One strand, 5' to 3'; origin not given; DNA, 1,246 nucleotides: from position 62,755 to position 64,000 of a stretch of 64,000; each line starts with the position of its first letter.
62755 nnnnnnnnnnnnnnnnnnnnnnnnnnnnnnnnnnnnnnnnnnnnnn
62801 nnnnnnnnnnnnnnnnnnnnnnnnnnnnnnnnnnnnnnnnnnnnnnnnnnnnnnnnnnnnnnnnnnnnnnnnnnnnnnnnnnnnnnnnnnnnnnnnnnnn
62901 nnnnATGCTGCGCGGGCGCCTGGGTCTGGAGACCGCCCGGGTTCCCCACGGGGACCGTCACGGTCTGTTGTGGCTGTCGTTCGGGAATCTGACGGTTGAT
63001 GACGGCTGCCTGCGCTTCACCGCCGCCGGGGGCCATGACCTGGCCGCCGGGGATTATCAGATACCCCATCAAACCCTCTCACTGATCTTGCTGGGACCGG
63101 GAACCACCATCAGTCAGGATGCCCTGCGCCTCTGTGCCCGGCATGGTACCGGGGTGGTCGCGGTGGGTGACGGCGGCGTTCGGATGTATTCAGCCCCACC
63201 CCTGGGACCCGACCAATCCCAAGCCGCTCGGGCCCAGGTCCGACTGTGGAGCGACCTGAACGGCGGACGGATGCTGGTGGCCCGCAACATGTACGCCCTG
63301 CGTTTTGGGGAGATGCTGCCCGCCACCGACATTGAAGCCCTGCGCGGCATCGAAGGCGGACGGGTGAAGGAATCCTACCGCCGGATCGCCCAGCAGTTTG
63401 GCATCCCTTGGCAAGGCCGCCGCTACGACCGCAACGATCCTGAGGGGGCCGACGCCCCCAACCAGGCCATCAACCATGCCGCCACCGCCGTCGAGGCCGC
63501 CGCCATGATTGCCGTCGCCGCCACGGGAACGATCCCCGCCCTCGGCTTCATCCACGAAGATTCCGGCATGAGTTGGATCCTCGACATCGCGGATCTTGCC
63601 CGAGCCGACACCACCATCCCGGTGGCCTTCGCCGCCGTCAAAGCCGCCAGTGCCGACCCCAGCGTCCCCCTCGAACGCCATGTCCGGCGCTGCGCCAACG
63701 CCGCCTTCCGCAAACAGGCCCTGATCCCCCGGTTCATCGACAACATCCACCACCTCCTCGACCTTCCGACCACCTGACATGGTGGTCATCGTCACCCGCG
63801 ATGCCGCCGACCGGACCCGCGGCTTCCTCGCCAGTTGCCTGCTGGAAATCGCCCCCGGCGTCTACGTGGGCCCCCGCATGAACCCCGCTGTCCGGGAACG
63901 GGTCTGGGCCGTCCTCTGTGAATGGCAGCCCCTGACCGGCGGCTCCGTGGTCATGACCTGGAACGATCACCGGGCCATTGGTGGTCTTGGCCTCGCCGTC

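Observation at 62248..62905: HepT/MntA toxin-antitoxin pair translationally embedded inside the type I-E cas operon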

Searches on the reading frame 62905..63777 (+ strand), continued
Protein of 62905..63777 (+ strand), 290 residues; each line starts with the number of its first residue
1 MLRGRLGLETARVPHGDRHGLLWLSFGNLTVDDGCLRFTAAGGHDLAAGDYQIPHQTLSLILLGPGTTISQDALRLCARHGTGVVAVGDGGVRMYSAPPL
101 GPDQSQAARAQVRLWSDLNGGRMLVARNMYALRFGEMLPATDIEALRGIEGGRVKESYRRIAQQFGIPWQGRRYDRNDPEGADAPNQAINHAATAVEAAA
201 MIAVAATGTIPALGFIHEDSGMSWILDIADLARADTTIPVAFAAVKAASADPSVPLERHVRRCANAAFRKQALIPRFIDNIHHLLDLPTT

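Call 55: search_protein_families(library=pfam, proteins=[L159:8360-8593:+, L159:8590-8997:+, L157:8074-8247:+, L156:8333-8656:+, L156:8637-8993:+, L155:4712-4957:+, L155:4954-5346:+], max_evalue=0.1)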
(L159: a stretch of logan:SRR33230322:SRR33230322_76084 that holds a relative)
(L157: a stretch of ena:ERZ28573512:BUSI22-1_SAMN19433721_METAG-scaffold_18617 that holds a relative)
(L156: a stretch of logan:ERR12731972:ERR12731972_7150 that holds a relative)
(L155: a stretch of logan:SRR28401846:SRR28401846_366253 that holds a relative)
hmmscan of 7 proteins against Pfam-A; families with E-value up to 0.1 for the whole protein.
L159:8360-8593:+ (77 aa): 0 families

L159:8590-8997:+ (135 aa): 1 family
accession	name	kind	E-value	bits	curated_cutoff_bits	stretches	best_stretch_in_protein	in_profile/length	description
PF01850.27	PIN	-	4.5e-08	34.2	23.6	1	5-118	2-113/120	PIN domain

L157:8074-8247:+ (57 aa): 0 families

L156:8333-8656:+ (107 aa): 4 families
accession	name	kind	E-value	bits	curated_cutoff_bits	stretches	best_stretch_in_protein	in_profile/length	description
PF01909.29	NTP_transf_2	-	5e-16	59.3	21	1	11-91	3-83/93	Nucleotidyltransferase domain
PF18765.7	Polbeta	-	4.2e-12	46.5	26.9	1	21-102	12-88/93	Polymerase beta, Nucleotidyltransferase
PF22600.2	MTPAP-like_central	-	0.0035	17.9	27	1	23-52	40-69/139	Poly(A) RNA polymerase, mitochondrial-like, central palm domain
PF22014.2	DUF6932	-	0.072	14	27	1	14-53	42-81/142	Family of unknown function (DUF6932)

L156:8637-8993:+ (118 aa): 1 family
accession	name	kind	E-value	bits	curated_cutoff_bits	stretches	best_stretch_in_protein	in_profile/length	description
PF01934.22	HepT-like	-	8.5e-20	71.1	23.5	1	18-108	5-118/120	Ribonuclease HepT-like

L155:4712-4957:+ (81 aa): 1 family
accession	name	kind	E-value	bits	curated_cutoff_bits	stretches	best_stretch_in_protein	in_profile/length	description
PF04255.20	DUF433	-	1.8e-17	63.4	23.6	1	12-67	1-56/56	Protein of unknown function (DUF433)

L155:4954-5346:+ (130 aa): 3 families
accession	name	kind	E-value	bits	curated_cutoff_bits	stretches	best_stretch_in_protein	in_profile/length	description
PF18480.7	DUF5615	-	2e-22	79.6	23.8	1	3-110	2-108/110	Domain of unknown function (DUF5615)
PF18478.7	PIN_10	-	0.0015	19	26.2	1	4-61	3-64/84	PIN like domain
PF01850.27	PIN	-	0.028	15.5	23.6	1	35-62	90-117/120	PIN domain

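Call 60: search_protein_families(library=padloc, proteins=[L006:5386-5640:+, L006:5641-5997:+, L159:8360-8593:+, L159:8590-8997:+, L156:8333-8656:+, L156:8637-8993:+], max_evalue=0.01)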
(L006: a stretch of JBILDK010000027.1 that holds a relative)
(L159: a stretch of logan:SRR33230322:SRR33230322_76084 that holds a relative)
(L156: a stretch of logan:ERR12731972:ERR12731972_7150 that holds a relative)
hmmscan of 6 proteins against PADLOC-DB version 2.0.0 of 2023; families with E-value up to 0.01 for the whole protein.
L006:5386-5640:+ (84 aa): 0 families

L006:5641-5997:+ (118 aa): 0 families

L159:8360-8593:+ (77 aa): 0 families

L159:8590-8997:+ (135 aa): 0 families

L156:8333-8656:+ (107 aa): 9 families
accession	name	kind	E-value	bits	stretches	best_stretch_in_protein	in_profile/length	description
PDLC04902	PDC-S09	-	2.1e-27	93.3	1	6-100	5-94/97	-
PDLC04904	PDC-S09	-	1.9e-24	83.9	1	4-100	7-97/104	-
PDLC04905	PDC-S09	-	1.3e-21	74.8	1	6-102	5-99/101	-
PDLC04906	PDC-S09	-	5.6e-18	63.1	1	9-88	11-90/98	-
PDLC04903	PDC-S09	-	9.9e-09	33.5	1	22-57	26-61/108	-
PDLC04907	PDC-S09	-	8.7e-08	30.3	1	12-52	17-57/114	-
PDLC04368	PDC-M05A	-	1.2e-05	23.2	1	11-74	98-157/201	-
PDLC04369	PDC-M05A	-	0.0025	15.5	1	25-46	106-127/201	-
PDLC00776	Cyclase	-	0.0091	13.4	0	14-51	35-73/287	oligonucleotide-cyclase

L156:8637-8993:+ (118 aa): 0 families

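Call 61: search_protein_families(library=ncbifam, proteins=[L006:5386-5640:+, L006:5641-5997:+, L159:8360-8593:+, L159:8590-8997:+, L156:8333-8656:+, L156:8637-8993:+], max_evalue=0.01)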
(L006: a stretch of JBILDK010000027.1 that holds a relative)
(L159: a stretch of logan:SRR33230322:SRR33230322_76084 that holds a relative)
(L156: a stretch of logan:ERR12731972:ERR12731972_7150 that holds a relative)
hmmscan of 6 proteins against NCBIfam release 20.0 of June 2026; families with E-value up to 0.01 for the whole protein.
L006:5386-5640:+ (84 aa): 0 families

L006:5641-5997:+ (118 aa): 0 families

L159:8360-8593:+ (77 aa): 0 families

L159:8590-8997:+ (135 aa): 0 families

L156:8333-8656:+ (107 aa): 3 families
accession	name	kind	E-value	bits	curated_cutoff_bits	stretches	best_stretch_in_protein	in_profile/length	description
NF047752.1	MntA_antitoxin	equivalog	1e-13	51.1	60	1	21-102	6-81/106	type VII toxin-antitoxin system MntA family adenylyltransferase antitoxin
NF051895.1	anti_phage_HalB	equivalog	3.6e-05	23.5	190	1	26-46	3-23/211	anti-phage Hailong system nucleotidyltransferase HalB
NF010309.0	PRK13746.1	subfamily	0.0083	15.5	193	0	23-47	29-53/263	aminoglycoside adenylyltransferase family protein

L156:8637-8993:+ (118 aa): 1 family
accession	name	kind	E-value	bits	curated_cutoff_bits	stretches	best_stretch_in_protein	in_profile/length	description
NF047751.1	HepT_toxin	equivalog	1.2e-08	34.8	60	1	69-102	83-116/120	type VII toxin-antitoxin system HepT family RNase toxin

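Call 80: find_related_loci(query=window:62905-63777:+, collection=viral_contigs, flank=6000)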
Query window:62905-63777:+ (290 aa) in viral_contigs; peptide patterns used: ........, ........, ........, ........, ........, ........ (x = any residue, [..] = any of these).
10 stretches matched a pattern, but none encodes a relative of the query by tblastn (E <= 1e-3).

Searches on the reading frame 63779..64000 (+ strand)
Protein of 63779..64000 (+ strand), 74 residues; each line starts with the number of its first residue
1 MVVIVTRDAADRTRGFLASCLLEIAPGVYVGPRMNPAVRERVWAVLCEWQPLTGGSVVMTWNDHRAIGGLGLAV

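Call 3: search_protein_families(library=pfam, proteins=[window:63779-64000:+], max_evalue=0.01)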
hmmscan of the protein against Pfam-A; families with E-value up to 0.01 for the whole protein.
window:63779-64000:+ (74 aa): 1 family
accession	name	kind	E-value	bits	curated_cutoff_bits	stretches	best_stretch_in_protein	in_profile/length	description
PF09707.15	Cas_Cas2CT1978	-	5.1e-20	71.8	24.7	1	1-69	1-65/86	CRISPR-associated protein (Cas_Cas2CT1978)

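Call 4: search_protein_families(library=ncbifam, proteins=[window:63779-64000:+], max_evalue=0.01)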
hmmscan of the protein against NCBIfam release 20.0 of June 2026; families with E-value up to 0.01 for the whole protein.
window:63779-64000:+ (74 aa): 1 family
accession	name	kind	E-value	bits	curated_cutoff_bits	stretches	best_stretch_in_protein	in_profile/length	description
TIGR01873.1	cas_CT1978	equivalog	8.4e-20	70.7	33.15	1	1-72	1-69/87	type I-E CRISPR-associated endoribonuclease Cas2e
